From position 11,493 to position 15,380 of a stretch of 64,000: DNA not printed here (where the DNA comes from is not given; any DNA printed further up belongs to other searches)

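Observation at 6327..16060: The 3011-aa secreted Cys-rich giant protein is translationally coupled to a membrane-anchored Ca-binding (TSP3/dockerin-like) partner.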

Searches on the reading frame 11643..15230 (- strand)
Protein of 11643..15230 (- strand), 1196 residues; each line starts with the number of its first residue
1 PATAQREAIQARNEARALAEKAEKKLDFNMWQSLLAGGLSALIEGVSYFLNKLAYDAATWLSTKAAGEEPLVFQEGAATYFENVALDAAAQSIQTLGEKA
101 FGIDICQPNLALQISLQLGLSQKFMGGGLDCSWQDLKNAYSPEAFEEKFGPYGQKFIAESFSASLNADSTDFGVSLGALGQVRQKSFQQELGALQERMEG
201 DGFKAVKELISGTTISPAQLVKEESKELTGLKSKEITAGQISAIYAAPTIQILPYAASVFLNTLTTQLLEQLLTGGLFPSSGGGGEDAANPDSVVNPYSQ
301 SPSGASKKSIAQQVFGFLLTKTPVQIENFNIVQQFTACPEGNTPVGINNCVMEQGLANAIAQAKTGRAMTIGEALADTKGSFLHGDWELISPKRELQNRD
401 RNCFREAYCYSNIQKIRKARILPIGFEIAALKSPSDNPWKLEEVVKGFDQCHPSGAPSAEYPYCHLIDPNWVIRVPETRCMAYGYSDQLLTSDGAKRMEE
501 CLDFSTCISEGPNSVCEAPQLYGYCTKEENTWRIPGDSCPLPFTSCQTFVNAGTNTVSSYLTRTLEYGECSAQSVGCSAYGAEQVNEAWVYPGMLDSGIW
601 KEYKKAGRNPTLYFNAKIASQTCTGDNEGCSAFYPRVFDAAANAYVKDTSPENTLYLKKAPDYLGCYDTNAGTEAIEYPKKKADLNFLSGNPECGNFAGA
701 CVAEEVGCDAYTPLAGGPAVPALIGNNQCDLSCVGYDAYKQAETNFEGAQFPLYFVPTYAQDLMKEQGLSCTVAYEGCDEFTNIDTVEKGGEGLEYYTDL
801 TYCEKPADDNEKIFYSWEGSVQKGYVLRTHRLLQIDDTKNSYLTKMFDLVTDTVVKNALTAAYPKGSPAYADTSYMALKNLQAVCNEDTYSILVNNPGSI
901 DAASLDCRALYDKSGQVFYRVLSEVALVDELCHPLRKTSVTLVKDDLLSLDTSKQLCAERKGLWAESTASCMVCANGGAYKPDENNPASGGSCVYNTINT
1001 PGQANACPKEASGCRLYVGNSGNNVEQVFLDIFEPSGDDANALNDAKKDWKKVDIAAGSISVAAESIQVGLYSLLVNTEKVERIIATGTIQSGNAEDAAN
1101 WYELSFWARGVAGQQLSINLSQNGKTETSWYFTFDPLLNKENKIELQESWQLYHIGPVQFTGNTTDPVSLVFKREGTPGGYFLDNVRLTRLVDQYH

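Call 49: search_solved_structures(query=A2, max_evalue=1)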
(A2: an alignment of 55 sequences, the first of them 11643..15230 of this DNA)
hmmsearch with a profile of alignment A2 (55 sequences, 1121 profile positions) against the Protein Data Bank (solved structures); distinct sequences matched with E-value up to 1: 8.
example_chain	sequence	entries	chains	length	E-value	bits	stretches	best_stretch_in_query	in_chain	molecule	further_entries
1gui_A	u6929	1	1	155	4.5e-05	24.7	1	1030-1113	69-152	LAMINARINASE 16A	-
3jxs_A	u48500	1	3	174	0.00025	22.2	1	1026-1118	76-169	Xylanase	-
1k42_A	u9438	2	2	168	0.00072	20.7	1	1026-1113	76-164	Xylanase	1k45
4bj0_A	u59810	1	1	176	0.13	13.3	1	1021-1116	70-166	XYLANASE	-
2y64_A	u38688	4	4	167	0.21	12.6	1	1020-1114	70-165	XYLANASE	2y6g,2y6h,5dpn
2y6j_A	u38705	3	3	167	0.22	12.5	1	1020-1114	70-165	XYLANASE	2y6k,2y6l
5w6h_A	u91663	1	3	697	0.28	12.1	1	1018-1095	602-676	tailspike protein 4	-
4xun_A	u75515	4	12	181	0.58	11.1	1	965-1115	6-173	Endo-1,4-beta-xylanase C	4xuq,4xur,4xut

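Call 57: predict_structure(alignment_id=A6)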
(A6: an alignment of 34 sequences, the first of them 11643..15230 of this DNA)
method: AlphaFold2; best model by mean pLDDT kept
length: 1196 residues; sequences in the alignment: 34
mean_pLDDT: 66.3   pTM: 0.43
mean pLDDT of the five models: 66.3, 64.6, 63.0, 62.1, 60.3
residues with pLDDT >= 90: 259; 70-90: 301; 50-70: 280; < 50: 356
segments of 3 or more residues with pLDDT < 50: 1-42, 58-78, 110-129, 157-326, 526-546, 551-553, 563-567, 572-575, 626-628, 705-710, 712-736, 756-764, 821-824, 1020-1023, 1194-1196
pLDDT, mean of each block of 10 residues (from residue 1): 38 38 38 45 52 51 40 44 62 60 57 41 32 66 64 50 35 36 43 36 30 35 39 30 33 36 38 35 29 31 34 35 48 82 68 90 84 86 92 85 89 89 90 91 94 84 91 87 71 66 79 67 51 28 44 51 48 53 62 59 62 61 51 67 72 62 54 53 66 55 50 42 32 44 82 52 52 83 69 83 91 86 69 95 95 95 96 92 92 71 81 95 92 90 89 90 91 93 79 90 81 74 64 84 88 84 76 91 89 63 88 91 79 83 85 81 87 92 90 51
secondary structure, 60 per line:
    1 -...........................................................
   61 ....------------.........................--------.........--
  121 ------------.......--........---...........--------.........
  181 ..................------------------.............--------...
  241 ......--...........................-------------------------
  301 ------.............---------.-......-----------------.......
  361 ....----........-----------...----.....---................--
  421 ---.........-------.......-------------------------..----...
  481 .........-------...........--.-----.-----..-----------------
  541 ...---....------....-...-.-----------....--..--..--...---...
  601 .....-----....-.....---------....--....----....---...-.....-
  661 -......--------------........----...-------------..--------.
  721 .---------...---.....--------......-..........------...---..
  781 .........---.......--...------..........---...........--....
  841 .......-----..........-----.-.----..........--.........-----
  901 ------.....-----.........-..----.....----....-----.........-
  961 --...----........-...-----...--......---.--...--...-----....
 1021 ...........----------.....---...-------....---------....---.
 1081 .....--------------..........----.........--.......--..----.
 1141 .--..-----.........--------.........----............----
elements in order (helices of 4 or more, strands of 3 or more residues): H2-64 H77-101 H110-118 H133-139 H142-149 H153-163 H172-198 H217-229 H238-246 H249-275 H307-319 H331-336 H354-364 H371-376 E388-390 H395-399 H403-406 E407-409 H410-418 H424-432 H441-446 E478-489 E497-507 E547-550 E557-560 E578-581 H598-605 E611-614 H616-620 E630-633 E636-639 E644-647 E655-659 H662-667 H682-689 E737-741 E750-755 H757-766 E779-783 H784-789 E793-799 E802-804 E811-820 E824-834 H837-847 H853-862 H875-884 H887-895 E907-911 E917-921 E933-937 E942-945 H951-959 E963-965 E970-974 E979-981 E992-997 E1004-1006 E1017-1019 H1020-1024 E1025-1031 H1042-1046 E1050-1052 E1060-1063 E1073-1076 E1080-1085 E1100-1109 E1114-1122 E1125-1131 E1151-1159 E1168-1176 E1181-1192

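Call 59: fold_search(model_id=the predicted structure, library=pdb)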
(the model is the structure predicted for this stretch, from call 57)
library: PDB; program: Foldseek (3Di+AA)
matches with E <= 10: 1068; with E <= 0.001: 113
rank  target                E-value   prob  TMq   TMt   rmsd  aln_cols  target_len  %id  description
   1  9jsk_C                7.5e-06  1.00  0.10  0.25  23.7       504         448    9  Clostridium perfringens iota toxin pore Ib in prepore IV state (released 2025-05-14)
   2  4xup_E                1.0e-05  1.00  0.11  0.66   4.5       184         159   13  Structure of the N-terminal CBM22-1-CBM22-2 tandem domain from Paenibacillus barcinonensis Xyn10C (released 2015-06-03)
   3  5w6h_A                1.1e-05  1.00  0.09  0.14   5.4       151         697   12  Crystal structure of Bacteriophage CBA120 tailspike protein 4 enzymatically active domain (TSP4dN, orf213) (released 2018-10-24)
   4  4xup_C                1.3e-05  1.00  0.11  0.67   4.3       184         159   14  Structure of the N-terminal CBM22-1-CBM22-2 tandem domain from Paenibacillus barcinonensis Xyn10C (released 2015-06-03)
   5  4xuo_A                1.7e-05  1.00  0.11  0.66   4.5       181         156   15  Structure of the CBM22-1 xylan-binding domain from Paenibacillus barcinonensis Xyn10C (released 2015-06-03)
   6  1h6x                  2.0e-05  1.00  0.10  0.63   4.9       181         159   14  The role of conserved amino acids in the cleft of the C-terminal family 22 carbohydrate binding module of Clostridium th (released 2002-06-27)
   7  6qev_B                2.0e-05  0.99  0.09  0.08  23.5       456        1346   11  EngBF DARPin Fusion 4b B6 (released 2019-11-06)
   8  9jsh_D                2.1e-05  1.00  0.10  0.21   7.7       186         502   10  Clostridium perfringens iota toxin pore Ib in prepore III state (released 2025-05-14)
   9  1of3_A                2.1e-05  1.00  0.10  0.51   7.3       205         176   15  Structural and thermodynamic dissection of specific mannan recognition by a carbohydrate-binding module, TmCBM27 (released 2003-04-17)
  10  2c24_A                2.5e-05  1.00  0.10  0.48   8.3       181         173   14  FAMILY 30 CARBOHYDRATE-BINDING MODULE OF CELLULOSOMAL CELLULASE CEL9D- CEL44B OF CLOSTRIDIUM THERMOCELLUM (released 2005-11-22)
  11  2xon_L                2.6e-05  1.00  0.09  0.57   4.6       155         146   16  Structure of TmCBM61 in complex with beta-1,4-galactotriose at 1.4 A resolution (released 2010-09-08)
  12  1v0a                  2.6e-05  1.00  0.10  0.52   6.2       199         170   14  Family 11 Carbohydrate-Binding Module of cellulosomal cellulase Lic26A-Cel5E of Clostridium thermocellum (released 2005-01-12)
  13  9jsh_C                2.7e-05  1.00  0.10  0.22  18.0       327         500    8  Clostridium perfringens iota toxin pore Ib in prepore III state (released 2025-05-14)
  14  9jsm_E                3.2e-05  0.97  0.10  0.22  24.9       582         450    8  Clostridium perfringens iota toxin pore Ib in prepore VI state (released 2025-05-14)
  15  2xom_A                3.4e-05  1.00  0.09  0.57   4.6       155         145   16  Atomic resolution structure of TmCBM61 in complex with beta-1,4- galactotriose (released 2010-09-08)
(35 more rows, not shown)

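Call 95: search_protein_representatives(alignment_id=A10)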
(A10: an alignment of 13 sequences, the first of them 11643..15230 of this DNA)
Query: 13 sequences, 1132 profile positions. Proteins with E-value up to 0.001 (for the whole library): 1630; up to 1e-10: 1427; up to 1e-30: 1233. The best 150 are listed.
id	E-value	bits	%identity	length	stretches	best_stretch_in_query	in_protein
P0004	0.0e+00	1681.6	-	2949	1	1-1131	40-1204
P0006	0.0e+00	1679.0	-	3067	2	3-1131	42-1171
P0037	0.0e+00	1657.5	-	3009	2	5-1131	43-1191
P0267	0.0e+00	1642.3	-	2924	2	3-1130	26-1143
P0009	0.0e+00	1636.9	-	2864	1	3-1131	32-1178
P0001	0.0e+00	1564.7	-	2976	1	8-1131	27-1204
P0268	0.0e+00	1548.9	-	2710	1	11-1131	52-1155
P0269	0.0e+00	1527.8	-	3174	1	5-1131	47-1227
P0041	0.0e+00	1518.5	-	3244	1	3-1130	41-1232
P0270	0.0e+00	1517.3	-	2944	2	14-1128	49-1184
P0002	0.0e+00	1496.5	-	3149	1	4-1130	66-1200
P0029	0.0e+00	1495.7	-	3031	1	9-1131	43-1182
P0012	0.0e+00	1493.4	-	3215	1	7-1130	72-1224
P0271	0.0e+00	1487.4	-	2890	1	11-1130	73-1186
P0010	0.0e+00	1478.3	-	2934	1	3-1127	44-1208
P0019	0.0e+00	1385.4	-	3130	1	6-1127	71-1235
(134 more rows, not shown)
